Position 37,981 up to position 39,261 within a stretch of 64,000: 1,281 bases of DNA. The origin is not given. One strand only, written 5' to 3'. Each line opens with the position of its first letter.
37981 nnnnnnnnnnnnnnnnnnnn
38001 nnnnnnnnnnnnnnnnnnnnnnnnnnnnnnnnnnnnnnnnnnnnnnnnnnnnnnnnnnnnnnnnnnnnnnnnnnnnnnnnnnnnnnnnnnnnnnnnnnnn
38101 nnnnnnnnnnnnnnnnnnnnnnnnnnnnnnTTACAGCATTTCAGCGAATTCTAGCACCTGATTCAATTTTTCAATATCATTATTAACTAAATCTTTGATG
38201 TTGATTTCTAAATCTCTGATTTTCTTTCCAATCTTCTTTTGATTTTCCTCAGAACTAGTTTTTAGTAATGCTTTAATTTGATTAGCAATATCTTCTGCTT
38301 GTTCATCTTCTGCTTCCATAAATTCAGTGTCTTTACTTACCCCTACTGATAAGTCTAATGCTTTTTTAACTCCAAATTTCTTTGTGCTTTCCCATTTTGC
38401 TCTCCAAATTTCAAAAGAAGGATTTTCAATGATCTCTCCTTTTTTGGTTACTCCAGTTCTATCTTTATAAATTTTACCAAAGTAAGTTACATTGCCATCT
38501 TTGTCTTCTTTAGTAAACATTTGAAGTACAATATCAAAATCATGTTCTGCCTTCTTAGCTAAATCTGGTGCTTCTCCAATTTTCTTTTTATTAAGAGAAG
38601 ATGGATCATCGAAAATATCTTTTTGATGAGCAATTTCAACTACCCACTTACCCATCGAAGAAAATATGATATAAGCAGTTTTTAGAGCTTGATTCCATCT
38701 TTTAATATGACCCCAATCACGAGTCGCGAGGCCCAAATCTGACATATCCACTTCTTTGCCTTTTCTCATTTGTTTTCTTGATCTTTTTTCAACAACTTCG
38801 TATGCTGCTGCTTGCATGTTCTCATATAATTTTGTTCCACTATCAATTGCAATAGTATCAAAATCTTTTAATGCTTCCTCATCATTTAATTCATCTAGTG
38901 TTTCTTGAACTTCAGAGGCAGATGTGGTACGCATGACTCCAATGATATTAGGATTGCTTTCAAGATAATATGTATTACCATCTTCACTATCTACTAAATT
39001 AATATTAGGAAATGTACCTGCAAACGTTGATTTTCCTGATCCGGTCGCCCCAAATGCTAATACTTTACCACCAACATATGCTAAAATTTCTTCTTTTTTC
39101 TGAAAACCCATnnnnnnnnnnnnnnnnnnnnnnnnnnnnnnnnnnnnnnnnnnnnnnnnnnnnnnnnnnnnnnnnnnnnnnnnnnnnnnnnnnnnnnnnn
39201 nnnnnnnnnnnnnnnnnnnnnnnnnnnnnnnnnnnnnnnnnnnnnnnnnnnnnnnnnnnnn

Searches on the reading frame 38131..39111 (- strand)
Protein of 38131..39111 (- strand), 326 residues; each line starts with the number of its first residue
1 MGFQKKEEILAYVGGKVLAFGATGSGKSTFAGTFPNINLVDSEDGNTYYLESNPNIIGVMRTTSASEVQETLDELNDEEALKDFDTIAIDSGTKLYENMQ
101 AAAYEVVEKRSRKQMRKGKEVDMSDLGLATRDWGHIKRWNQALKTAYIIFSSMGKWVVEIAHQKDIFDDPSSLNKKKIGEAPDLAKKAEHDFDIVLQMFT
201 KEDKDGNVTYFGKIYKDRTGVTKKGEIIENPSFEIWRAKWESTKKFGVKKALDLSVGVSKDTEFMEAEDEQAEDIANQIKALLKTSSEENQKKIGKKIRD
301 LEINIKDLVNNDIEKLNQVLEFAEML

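Call 54: find_encoding_contigs(protein=window:38131-39111:-, flank=10000, max_places=1)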
Protein window:38131-39111:- (326 aa): 22 contigs read that carry it; 1 place shown.
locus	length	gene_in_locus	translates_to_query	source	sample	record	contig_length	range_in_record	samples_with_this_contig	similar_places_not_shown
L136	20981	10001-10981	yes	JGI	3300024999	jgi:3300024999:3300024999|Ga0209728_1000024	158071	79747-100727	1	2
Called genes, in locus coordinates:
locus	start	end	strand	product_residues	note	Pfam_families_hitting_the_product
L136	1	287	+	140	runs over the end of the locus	-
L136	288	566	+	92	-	-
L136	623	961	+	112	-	-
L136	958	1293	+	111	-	-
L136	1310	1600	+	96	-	-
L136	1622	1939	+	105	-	PF27492:YorE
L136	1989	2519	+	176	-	-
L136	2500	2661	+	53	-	-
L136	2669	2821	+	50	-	-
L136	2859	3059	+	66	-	-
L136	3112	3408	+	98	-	-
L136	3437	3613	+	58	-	-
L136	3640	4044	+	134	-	PF25682:Phage_VG64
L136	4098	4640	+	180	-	-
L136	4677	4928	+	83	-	-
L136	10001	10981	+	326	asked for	PF13479:AAA_24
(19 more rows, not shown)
